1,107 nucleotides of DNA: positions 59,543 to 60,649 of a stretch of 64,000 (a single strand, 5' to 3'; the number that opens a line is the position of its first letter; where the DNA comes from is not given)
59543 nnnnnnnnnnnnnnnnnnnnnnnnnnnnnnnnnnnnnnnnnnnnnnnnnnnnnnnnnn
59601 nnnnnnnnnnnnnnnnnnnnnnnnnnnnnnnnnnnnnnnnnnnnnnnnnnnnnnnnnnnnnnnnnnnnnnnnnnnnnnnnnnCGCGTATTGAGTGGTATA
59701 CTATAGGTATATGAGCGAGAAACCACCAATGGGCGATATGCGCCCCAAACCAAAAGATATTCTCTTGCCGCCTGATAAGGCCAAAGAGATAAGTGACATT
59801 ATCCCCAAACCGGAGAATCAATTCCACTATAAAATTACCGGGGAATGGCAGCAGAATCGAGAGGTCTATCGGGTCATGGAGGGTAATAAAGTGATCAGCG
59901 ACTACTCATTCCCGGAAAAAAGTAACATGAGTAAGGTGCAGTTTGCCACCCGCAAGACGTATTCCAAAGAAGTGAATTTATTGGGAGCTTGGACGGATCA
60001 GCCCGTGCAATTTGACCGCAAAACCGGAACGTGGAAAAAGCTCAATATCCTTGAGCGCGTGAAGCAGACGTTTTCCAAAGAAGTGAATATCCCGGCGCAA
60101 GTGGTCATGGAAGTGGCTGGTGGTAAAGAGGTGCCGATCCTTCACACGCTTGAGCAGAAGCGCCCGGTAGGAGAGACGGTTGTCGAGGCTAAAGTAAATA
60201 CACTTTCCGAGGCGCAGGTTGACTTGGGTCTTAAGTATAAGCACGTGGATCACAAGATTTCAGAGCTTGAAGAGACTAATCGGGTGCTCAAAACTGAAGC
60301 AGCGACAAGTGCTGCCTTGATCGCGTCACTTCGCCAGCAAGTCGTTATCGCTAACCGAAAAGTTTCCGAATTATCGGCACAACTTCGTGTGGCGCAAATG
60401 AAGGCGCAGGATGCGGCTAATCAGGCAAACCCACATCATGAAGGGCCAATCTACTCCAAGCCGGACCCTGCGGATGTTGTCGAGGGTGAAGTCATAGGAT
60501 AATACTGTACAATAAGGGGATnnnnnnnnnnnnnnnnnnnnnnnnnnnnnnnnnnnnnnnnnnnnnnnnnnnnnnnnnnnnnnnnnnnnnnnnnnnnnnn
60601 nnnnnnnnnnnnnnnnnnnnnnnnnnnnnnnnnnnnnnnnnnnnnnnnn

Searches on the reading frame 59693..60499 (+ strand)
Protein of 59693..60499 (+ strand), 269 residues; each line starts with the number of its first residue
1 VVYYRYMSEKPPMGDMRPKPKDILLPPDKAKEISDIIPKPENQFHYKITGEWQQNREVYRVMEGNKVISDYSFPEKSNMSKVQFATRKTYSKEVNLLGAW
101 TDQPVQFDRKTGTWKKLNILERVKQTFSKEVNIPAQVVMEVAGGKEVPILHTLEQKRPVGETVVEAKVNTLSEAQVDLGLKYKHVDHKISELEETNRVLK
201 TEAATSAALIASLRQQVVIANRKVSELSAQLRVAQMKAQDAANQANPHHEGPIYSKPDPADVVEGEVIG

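Call 7: search_protein_families(library=pfam, max_evalue=1, proteins=[window:59693-60499:+])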
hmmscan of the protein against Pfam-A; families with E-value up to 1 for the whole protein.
window:59693-60499:+ (269 aa): 5 families
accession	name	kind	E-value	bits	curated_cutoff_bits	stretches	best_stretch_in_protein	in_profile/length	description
PF05266.19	DUF724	-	0.036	14.4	38.4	1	165-232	115-182/188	Protein of unknown function (DUF724)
PF12001.13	DUF3496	-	0.058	14.2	23.3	1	181-267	19-103/109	Domain of unknown function (DUF3496)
PF25450.1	Rab11-FIP3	-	0.06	14.1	31.9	1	177-245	51-119/125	Rab11-FIP3-like domain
PF04273.18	BLH_phosphatase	-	0.089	13.5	26.1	1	151-208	29-85/110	Beta-lactamase hydrolase-like protein, phosphatase-like domain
PF11559.13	ADIP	-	0.61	10.6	34.3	0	174-246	60-132/151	Afadin- and alpha -actinin-Binding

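Call 22: search_protein_families(library=ncbifam, max_evalue=0.1, proteins=[window:59693-60499:+])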
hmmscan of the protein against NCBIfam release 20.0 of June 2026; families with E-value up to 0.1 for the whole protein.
window:59693-60499:+ (269 aa): 3 families
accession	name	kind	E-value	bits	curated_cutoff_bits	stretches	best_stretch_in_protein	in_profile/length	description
NF058599.1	KDN-9-PPhBT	equivalog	0.0044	17.3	180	1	97-194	10-105/152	3-deoxy-D-glycero-D-galacto-nonulopyranosonate 9-phosphatase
TIGR02169.1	SMC_prok_A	equivalog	0.0085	13.8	729.4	1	155-246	823-914/1165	chromosome segregation protein SMC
TIGR01244.1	TIGR01244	subfamily_domain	0.023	14.8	85.85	0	207-259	20-72/135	TIGR01244 family sulfur transferase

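Call 74: search_protein_families(library=padloc, max_evalue=0.01, proteins=[window:59693-60499:+])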
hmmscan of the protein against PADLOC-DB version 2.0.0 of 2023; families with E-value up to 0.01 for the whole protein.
window:59693-60499:+ (269 aa): 0 families

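Call 76: search_protein_families(library=phrogs, max_evalue=0.01, proteins=[window:59693-60499:+])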
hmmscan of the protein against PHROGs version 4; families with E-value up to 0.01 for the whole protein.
window:59693-60499:+ (269 aa): 0 families
